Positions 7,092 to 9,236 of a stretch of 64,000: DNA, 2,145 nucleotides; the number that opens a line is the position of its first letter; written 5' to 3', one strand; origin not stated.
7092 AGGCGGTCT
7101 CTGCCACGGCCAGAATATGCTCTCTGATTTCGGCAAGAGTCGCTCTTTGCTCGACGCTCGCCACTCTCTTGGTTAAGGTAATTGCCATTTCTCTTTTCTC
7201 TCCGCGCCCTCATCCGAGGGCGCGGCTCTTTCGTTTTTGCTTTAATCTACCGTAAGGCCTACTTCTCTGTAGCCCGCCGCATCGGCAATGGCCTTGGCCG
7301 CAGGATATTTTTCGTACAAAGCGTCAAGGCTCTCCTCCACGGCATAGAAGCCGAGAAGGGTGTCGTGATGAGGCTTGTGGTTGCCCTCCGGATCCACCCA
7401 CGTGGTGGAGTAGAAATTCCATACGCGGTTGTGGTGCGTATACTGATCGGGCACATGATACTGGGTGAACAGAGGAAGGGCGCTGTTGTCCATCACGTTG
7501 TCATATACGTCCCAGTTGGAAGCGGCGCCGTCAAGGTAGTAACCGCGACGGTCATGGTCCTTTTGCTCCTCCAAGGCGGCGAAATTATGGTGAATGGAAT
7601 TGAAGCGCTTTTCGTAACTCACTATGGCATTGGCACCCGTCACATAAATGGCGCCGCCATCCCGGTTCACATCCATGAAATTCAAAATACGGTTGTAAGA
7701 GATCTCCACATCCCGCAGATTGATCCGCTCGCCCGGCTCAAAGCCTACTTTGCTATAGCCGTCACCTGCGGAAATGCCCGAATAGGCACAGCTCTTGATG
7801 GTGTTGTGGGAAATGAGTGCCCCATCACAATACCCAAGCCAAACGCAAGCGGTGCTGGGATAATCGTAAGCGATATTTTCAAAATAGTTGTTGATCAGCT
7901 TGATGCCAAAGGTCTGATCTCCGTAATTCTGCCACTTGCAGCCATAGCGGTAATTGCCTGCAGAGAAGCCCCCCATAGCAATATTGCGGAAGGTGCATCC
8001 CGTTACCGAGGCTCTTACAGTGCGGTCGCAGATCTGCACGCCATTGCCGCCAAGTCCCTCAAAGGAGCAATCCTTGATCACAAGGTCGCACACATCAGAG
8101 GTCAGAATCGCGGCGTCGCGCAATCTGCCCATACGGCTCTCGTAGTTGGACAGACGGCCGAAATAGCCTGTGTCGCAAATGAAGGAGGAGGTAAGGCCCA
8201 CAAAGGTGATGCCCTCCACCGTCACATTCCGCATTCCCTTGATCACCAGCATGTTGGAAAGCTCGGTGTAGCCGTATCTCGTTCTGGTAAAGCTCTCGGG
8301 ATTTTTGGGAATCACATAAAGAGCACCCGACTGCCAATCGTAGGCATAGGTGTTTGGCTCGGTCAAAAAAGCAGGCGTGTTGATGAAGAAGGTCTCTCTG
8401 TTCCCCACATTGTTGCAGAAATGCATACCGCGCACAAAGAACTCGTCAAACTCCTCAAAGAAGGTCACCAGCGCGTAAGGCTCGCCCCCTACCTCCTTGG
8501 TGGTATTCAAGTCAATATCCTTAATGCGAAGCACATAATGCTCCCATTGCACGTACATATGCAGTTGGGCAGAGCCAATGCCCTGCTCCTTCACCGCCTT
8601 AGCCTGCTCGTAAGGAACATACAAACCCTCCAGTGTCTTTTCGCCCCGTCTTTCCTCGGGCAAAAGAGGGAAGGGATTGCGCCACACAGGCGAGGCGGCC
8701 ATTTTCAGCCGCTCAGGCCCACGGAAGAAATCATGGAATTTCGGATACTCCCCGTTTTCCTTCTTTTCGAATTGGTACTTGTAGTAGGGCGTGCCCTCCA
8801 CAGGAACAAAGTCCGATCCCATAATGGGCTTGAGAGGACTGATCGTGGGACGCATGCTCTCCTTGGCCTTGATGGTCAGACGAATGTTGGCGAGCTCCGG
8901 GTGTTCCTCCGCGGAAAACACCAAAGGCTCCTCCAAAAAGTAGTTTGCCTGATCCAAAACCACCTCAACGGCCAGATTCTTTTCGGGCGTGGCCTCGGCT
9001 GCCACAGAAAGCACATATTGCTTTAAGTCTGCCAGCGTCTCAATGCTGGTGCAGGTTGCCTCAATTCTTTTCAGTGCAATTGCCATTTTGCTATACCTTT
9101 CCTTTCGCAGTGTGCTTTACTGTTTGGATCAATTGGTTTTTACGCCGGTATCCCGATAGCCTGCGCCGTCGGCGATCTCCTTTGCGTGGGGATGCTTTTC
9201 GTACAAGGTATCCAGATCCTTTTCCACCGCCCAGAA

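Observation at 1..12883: At least seven tandem, co-directional, signal-peptide-less beta-helix paralogs form one uninterrupted ~13 kb array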

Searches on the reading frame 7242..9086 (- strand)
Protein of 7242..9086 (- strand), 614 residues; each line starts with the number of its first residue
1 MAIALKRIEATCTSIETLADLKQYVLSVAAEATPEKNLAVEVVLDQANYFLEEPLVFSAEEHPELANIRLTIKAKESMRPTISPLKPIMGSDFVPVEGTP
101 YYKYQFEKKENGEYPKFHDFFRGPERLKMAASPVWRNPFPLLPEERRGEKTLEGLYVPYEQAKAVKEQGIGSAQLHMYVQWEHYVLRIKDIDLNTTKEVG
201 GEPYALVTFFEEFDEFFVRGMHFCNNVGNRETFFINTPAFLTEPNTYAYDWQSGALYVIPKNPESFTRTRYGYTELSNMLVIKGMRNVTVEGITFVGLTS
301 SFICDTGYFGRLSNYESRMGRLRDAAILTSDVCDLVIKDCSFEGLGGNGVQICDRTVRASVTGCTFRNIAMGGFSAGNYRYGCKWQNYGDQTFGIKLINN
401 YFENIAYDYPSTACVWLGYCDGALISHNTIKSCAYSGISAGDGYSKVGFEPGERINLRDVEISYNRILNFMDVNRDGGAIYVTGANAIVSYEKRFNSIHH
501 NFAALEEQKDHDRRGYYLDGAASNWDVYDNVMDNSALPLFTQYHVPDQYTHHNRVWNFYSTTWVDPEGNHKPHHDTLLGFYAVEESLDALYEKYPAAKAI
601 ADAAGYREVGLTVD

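Call 5: search_protein_families(library=pfam, proteins=[window:7242-9086:-], max_evalue=1)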
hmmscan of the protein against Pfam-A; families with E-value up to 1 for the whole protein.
window:7242-9086:- (614 aa): 3 families
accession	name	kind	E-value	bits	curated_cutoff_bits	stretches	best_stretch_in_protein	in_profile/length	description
PF13229.12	Beta_helix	-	1.1e-08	35.3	25.9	2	283-378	52-146/158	Right handed beta helix region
PF01083.28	Cutinase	-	0.037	14.4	25.9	1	389-432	56-99/173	Cutinase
PF21231.2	GH141_M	-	0.1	12.9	27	1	150-261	48-156/156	GH141 insertion domain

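Call 6: search_protein_families(library=ncbifam, proteins=[window:7242-9086:-], max_evalue=1)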
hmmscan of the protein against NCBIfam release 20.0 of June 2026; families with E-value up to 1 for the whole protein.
window:7242-9086:- (614 aa): 0 families

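Call 9: find_homologous_proteins(query=window:7242-9086:-, max_evalue=0.001)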
Query window:7242-9086:- (614 aa): 131 proteins with E <= 0.001 among 8000 candidates; the best 120 are listed.
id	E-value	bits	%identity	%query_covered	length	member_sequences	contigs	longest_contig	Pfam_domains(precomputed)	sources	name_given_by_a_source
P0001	0.0e+0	1451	100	100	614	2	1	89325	PF13229.13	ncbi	-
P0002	0.0e+0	1195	82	99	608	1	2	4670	PF13229.13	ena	-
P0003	0.0e+0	1091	75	99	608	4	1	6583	PF13229.13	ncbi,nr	ncbi:MAG: right-handed parallel beta-helix repeat-containing protein [Clostridia bacterium]|nr:right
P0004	1.9e-280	950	65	99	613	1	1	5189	PF13229.13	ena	-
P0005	2.6e-268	910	62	100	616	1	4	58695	-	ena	-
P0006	8.4e-268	908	62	100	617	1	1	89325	PF13229.13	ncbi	-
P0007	3.0e-266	903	62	100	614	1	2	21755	PF13229.13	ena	-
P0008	8.6e-265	898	63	100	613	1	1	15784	PF13229.13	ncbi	-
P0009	2.1e-263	894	62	100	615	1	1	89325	PF13229.13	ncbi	-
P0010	5.2e-263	892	61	100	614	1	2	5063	PF13229.13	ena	-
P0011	2.9e-261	887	61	100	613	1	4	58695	PF13229.13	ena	-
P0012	4.1e-259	880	63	99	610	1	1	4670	PF13229.13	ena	-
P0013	3.6e-258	877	60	100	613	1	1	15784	PF13229.13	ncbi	-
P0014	7.4e-254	862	61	99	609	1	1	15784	PF13229.13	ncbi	-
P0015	2.1e-252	857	61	99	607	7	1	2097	PF13229.13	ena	-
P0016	4.5e-252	856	62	99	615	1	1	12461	PF13229.13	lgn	-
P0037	4.4e-197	675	52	98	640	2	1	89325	PF13229.13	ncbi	-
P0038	2.2e-193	663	49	99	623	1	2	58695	PF13229.13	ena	-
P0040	1.9e-190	653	52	99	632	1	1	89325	-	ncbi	-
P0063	5.2e-156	539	43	99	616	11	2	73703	PF13229.13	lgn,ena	-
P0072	4.4e-146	506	42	99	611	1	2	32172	PF13229.13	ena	-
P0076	4.7e-144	500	41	99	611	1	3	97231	PF13229.13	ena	-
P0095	1.4e-63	234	30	83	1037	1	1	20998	PF13229.13,PF21231.3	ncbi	-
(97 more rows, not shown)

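Call 11: find_encoding_contigs(protein=P0040, flank=10000, max_places=3)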
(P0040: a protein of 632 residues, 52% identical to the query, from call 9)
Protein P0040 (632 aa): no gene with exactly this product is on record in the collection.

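Call 12: find_encoding_contigs(protein=P0037, flank=10000, max_places=3)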
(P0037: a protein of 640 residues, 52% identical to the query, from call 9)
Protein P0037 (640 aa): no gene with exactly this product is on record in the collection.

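Call 13: find_encoding_contigs(protein=P0005, flank=10000, max_places=3)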
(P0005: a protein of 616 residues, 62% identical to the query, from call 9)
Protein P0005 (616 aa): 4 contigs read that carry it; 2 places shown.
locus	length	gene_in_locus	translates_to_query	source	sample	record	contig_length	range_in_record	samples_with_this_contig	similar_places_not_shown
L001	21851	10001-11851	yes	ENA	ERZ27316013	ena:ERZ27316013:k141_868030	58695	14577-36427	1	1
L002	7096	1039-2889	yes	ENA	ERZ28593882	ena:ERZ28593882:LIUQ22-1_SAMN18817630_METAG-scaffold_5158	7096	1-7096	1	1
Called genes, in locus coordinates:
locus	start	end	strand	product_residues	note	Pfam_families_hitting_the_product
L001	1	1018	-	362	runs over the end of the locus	PF17853:GGDEF_2, PF13556:HTH_30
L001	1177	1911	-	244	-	PF20260:PUA_4 (weak), PF04452:Methyltrans_RNA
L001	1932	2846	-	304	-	PF06325:PrmA, PF01135:PCMT (weak), PF05175:MTS, PF13489:Methyltransf_23 (weak), PF08241:Methyltransf_11 (weak), PF08242:Methyltransf_12 (weak), PF13649:Methyltransf_25, PF13847:Methyltransf_31, +1 more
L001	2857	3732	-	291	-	PF06574:FAD_syn, PF01687:Flavokinase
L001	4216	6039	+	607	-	PF13229:Beta_helix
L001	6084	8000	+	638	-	PF13229:Beta_helix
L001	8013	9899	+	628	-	-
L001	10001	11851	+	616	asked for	-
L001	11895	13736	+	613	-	PF13229:Beta_helix (weak)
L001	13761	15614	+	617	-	PF13229:Beta_helix (faint)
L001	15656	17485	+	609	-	PF13229:Beta_helix (faint)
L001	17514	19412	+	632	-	PF13229:Beta_helix (faint)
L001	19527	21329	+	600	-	PF13229:Beta_helix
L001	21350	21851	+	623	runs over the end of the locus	PF13229:Beta_helix (weak)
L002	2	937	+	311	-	?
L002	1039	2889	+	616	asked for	-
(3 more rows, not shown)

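Call 14: find_encoding_contigs(protein=P0038, flank=10000, max_places=2)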
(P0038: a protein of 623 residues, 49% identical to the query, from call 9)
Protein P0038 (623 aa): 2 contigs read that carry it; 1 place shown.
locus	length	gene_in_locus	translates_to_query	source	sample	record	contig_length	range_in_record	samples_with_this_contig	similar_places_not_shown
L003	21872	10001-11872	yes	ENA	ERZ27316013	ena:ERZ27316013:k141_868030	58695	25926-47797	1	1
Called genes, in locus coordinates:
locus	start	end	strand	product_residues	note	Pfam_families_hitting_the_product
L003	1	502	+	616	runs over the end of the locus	-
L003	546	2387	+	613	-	PF13229:Beta_helix (weak)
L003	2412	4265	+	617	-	PF13229:Beta_helix (faint)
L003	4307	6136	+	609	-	PF13229:Beta_helix (faint)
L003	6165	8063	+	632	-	PF13229:Beta_helix (faint)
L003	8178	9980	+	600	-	PF13229:Beta_helix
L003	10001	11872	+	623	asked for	PF13229:Beta_helix (weak)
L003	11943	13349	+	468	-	PF01546:Peptidase_M20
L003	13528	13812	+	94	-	-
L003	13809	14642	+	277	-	-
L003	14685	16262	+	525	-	-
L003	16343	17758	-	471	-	PF00224:PK, PF02887:PK_C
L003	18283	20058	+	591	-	PF01336:tRNA_anti-codon, PF00152:tRNA-synt_2, PF02938:GAD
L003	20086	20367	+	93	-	PF02686:GatC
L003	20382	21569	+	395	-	PF01425:Amidase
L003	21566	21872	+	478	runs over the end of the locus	PF02934:GatB_N, PF02637:GatB_Yqey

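Call 28: predict_structure(alignment_id=A2)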
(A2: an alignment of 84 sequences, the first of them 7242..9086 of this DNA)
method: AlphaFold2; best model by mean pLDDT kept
length: 614 residues; sequences in the alignment: 84
mean_pLDDT: 95.1   pTM: 0.94
mean pLDDT of the five models: 95.1, 94.7, 94.7, 94.2, 94.1
residues with pLDDT >= 90: 562; 70-90: 40; 50-70: 7; < 50: 5
segments of 3 or more residues with pLDDT < 50: 610-614
pLDDT, mean of each block of 10 residues (from residue 1): 74 91 97 94 97 97 98 97 98 97 97 97 96 98 97 97 98 97 97 97 98 95 95 98 97 98 95 98 98 98 94 90 96 98 98 97 98 94 80 97 97 97 98 98 92 91 98 95 96 98 93 93 98 97 94 98 97 97 98 98 81 31
secondary structure, 60 per line:
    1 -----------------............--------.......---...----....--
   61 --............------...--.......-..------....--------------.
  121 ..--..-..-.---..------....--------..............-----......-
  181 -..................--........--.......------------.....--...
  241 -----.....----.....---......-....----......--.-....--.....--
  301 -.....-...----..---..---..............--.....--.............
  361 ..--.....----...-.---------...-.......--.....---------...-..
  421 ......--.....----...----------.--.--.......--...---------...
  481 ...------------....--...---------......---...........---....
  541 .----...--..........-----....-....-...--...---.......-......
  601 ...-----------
elements in order: H18-29 E38-44 E48-50 E55-58 H63-67 E68-74 E81-83 E86-89 E102-105 E120-122 H143-146 E155-158 H159-168 E174-179 E182-199 E202-209 H212-218 E231-235 E246-250 E255-259 H263-268 E270-273 E278-283 E288-291 E294-298 H302-306 E308-310 E325-338 E341-345 E348-362 E365-369 E374-376 E392-398 E401-405 E415-417 E419-426 E429-433 E438-440 E457-463 E466-468 E478-483 E496-499 E502-504 E514-519 E523-533 E537-541 E551-560 H566-569 E576-578 E581-583 H587-593 H595-603

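Call 32: fold_search(model_id=the predicted structure, library=pdb)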
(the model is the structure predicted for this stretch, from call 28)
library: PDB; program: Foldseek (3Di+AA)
matches with E <= 10: 404; with E <= 0.001: 55
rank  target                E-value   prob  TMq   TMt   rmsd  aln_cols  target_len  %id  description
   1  5mqp_B                4.5e-24  1.00  0.64  0.65   7.3       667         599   15  Glycoside hydrolase BT_1002 (released 2017-04-05)
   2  5mqp_A                6.9e-24  1.00  0.66  0.67   7.1       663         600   15  Glycoside hydrolase BT_1002 (released 2017-04-05)
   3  5mqp_C                8.0e-24  1.00  0.64  0.66   7.5       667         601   15  Glycoside hydrolase BT_1002 (released 2017-04-05)
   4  5mqp_E                1.5e-23  1.00  0.65  0.66   7.1       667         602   15  Glycoside hydrolase BT_1002 (released 2017-04-05)
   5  7w1c_B                2.9e-09  1.00  0.28  0.27  19.8       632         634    9  Crystal structure of Klebsiella pneumoniae K1 capsule-specific polysaccharide lyase in a P1 crystal form (released 2022-05-18)
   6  7w1c_D                2.9e-09  1.00  0.27  0.26  19.4       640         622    9  Crystal structure of Klebsiella pneumoniae K1 capsule-specific polysaccharide lyase in a P1 crystal form (released 2022-05-18)
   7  7w1c_A                9.5e-09  1.00  0.25  0.24  19.7       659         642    9  Crystal structure of Klebsiella pneumoniae K1 capsule-specific polysaccharide lyase in a P1 crystal form (released 2022-05-18)
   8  7w1c_E                1.0e-08  1.00  0.25  0.24  20.4       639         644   10  Crystal structure of Klebsiella pneumoniae K1 capsule-specific polysaccharide lyase in a P1 crystal form (released 2022-05-18)
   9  7w1d_D                1.7e-08  1.00  0.25  0.24  18.8       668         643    9  Crystal structure of Klebsiella pneumoniae K1 capsule-specific polysaccharide lyase in a C2 crystal form (released 2022-05-18)
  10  9beh_A                3.6e-08  1.00  0.33  0.35  14.5       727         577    7  Structure of GH110A in complex with galactose-6-sulfate (released 2025-08-27)
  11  7w1c_C                4.0e-08  1.00  0.24  0.23  18.4       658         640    8  Crystal structure of Klebsiella pneumoniae K1 capsule-specific polysaccharide lyase in a P1 crystal form (released 2022-05-18)
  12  7w1d_H                4.9e-08  1.00  0.29  0.28  19.9       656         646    9  Crystal structure of Klebsiella pneumoniae K1 capsule-specific polysaccharide lyase in a C2 crystal form (released 2022-05-18)
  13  9bev_A                8.7e-08  1.00  0.32  0.34  13.6       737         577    7  Structure of GH110A in complex with a lambda-carrageenan oligosaccharide (released 2025-08-27)
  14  9beu_B                1.3e-07  1.00  0.28  0.29  15.1       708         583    8  Structure of GH110B in complex with a lambda-carrageenan oligosaccharide (released 2025-08-27)
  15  9i4f_A                2.7e-07  1.00  0.33  0.34  12.8       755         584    8  Blood Type B-converting alpha-1,3-galactosidase PpaGal from Pedobacter panaciterrae in its apo form (released 2025-03-12)
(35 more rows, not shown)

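Call 34: list_cluster_members(proteins=[window:7242-9086:-, window:3432-5258:-, P0040, P0037, window:19636-21117:+])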
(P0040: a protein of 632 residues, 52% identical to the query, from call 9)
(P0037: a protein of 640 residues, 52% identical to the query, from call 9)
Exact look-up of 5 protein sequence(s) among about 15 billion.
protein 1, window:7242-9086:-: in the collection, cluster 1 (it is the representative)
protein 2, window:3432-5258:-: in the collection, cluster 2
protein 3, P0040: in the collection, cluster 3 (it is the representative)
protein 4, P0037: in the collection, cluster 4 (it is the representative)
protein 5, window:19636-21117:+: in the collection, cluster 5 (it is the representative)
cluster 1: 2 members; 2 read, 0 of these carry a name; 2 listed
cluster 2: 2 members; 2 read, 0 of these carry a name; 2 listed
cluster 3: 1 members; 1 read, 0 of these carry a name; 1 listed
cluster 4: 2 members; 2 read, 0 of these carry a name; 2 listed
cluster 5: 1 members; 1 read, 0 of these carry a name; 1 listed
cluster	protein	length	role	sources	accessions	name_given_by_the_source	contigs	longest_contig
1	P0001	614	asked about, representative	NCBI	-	-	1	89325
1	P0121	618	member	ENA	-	-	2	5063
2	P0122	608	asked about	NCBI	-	-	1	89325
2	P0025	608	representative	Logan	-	-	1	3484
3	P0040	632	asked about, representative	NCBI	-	-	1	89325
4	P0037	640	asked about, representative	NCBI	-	-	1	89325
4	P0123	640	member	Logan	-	-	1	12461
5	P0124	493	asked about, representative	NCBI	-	-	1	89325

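Call 49: find_encoding_contigs(protein=P0007, flank=10000, max_places=2)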
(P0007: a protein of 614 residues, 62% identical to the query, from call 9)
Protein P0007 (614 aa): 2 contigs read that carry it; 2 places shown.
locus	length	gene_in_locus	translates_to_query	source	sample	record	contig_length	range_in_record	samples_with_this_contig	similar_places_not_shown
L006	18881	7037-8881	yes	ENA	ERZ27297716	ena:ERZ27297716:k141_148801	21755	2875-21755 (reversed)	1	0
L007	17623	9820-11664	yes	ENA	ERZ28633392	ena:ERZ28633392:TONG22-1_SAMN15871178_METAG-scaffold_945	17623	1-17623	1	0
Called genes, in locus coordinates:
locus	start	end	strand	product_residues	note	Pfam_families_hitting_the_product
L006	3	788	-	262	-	?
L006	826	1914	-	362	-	PF17853:GGDEF_2, PF13556:HTH_30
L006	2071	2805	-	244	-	PF20260:PUA_4, PF04452:Methyltrans_RNA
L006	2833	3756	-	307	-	PF06325:PrmA, PF05175:MTS, PF01135:PCMT, PF13489:Methyltransf_23, PF13847:Methyltransf_31, PF08241:Methyltransf_11 (weak), PF08242:Methyltransf_12 (weak), PF13649:Methyltransf_25, +1 more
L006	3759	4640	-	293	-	PF06574:FAD_syn, PF01687:Flavokinase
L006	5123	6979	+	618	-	PF13229:Beta_helix (faint)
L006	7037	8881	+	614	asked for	PF13229:Beta_helix (weak)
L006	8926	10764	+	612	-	PF13229:Beta_helix (faint)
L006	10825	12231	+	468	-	PF01546:Peptidase_M20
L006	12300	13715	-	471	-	PF00224:PK, PF02887:PK_C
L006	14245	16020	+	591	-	PF01336:tRNA_anti-codon, PF00152:tRNA-synt_2, PF02938:GAD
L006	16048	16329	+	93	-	PF02686:GatC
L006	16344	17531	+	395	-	PF01425:Amidase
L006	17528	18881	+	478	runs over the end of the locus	PF02934:GatB_N, PF02637:GatB_Yqey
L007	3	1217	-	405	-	?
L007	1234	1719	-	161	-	PF03449:GreA_GreB_N, PF01272:GreA_GreB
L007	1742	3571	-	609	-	PF00595:PDZ, PF13180:PDZ_2, PF17820:PDZ_6, PF03572:Peptidase_S41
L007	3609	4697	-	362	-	PF17853:GGDEF_2, PF13556:HTH_30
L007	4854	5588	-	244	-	PF20260:PUA_4, PF04452:Methyltrans_RNA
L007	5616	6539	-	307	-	PF06325:PrmA, PF05175:MTS, PF01135:PCMT, PF13489:Methyltransf_23, PF13847:Methyltransf_31, PF08241:Methyltransf_11 (weak), PF08242:Methyltransf_12 (weak), PF13649:Methyltransf_25, +1 more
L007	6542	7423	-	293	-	PF06574:FAD_syn, PF01687:Flavokinase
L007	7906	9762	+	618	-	PF13229:Beta_helix (faint)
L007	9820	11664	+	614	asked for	PF13229:Beta_helix (weak)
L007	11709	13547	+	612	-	PF13229:Beta_helix (faint)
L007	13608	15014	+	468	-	PF01546:Peptidase_M20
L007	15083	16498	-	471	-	PF00224:PK, PF02887:PK_C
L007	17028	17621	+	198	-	?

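Call 50: find_encoding_contigs(protein=P0072, flank=10000, max_places=2)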
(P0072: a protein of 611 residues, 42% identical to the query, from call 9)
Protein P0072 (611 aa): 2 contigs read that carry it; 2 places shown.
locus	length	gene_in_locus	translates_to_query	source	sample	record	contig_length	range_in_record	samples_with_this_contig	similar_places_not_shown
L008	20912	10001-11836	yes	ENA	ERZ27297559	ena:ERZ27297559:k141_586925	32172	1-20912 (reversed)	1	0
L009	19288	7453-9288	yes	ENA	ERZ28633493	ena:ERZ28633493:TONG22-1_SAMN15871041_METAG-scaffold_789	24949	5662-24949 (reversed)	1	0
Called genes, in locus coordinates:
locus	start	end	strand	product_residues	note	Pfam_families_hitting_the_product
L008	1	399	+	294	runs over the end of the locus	PF02633:Creatininase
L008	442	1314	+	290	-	PF02633:Creatininase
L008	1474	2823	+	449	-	PF04734:Ceramidase_alk (faint)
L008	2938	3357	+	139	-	-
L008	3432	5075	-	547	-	-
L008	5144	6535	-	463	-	PF01145:Band_7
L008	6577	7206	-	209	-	-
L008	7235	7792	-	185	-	PF08876:DUF1836, PF13411:MerR_1 (weak)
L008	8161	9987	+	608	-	PF13229:Beta_helix (weak)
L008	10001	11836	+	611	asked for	PF13229:Beta_helix (weak)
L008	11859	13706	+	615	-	PF13229:Beta_helix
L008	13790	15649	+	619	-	PF13229:Beta_helix (faint)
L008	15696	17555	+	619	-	PF13229:Beta_helix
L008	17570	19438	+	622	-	PF13229:Beta_helix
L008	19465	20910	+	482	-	?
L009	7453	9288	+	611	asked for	PF13229:Beta_helix (weak)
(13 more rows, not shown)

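Call 51: find_encoding_contigs(protein=P0076, flank=10000, max_places=2)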
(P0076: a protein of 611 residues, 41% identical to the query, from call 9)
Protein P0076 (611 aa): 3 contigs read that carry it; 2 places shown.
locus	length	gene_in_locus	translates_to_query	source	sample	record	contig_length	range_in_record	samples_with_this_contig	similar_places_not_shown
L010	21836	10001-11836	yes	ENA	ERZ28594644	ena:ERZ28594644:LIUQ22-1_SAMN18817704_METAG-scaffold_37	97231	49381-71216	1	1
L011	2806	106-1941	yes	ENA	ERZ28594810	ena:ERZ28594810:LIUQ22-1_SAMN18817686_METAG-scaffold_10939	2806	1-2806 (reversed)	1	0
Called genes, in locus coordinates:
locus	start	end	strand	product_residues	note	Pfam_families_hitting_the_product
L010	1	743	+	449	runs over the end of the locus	-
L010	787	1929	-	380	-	PF03600:CitMHS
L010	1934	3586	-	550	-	PF13676:TIR_2, PF13306:LRR_5, PF13855:LRR_8 (faint), PF13306:LRR_5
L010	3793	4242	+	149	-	-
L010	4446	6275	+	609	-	PF13229:Beta_helix (weak)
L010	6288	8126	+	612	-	PF13229:Beta_helix (weak)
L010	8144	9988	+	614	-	PF13229:Beta_helix (weak)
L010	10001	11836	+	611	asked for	PF13229:Beta_helix (weak)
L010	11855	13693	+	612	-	PF13229:Beta_helix (weak)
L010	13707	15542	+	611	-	PF13229:Beta_helix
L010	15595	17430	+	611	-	PF13229:Beta_helix (faint)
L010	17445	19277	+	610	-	PF13229:Beta_helix (weak)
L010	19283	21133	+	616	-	PF13229:Beta_helix (faint)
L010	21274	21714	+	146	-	PF05025:RbsD_FucU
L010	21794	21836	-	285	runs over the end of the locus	PF02311:AraC_binding, PF07883:Cupin_2, PF00165:HTH_AraC (weak), PF12833:HTH_18, PF00165:HTH_AraC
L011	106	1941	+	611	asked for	PF13229:Beta_helix (weak)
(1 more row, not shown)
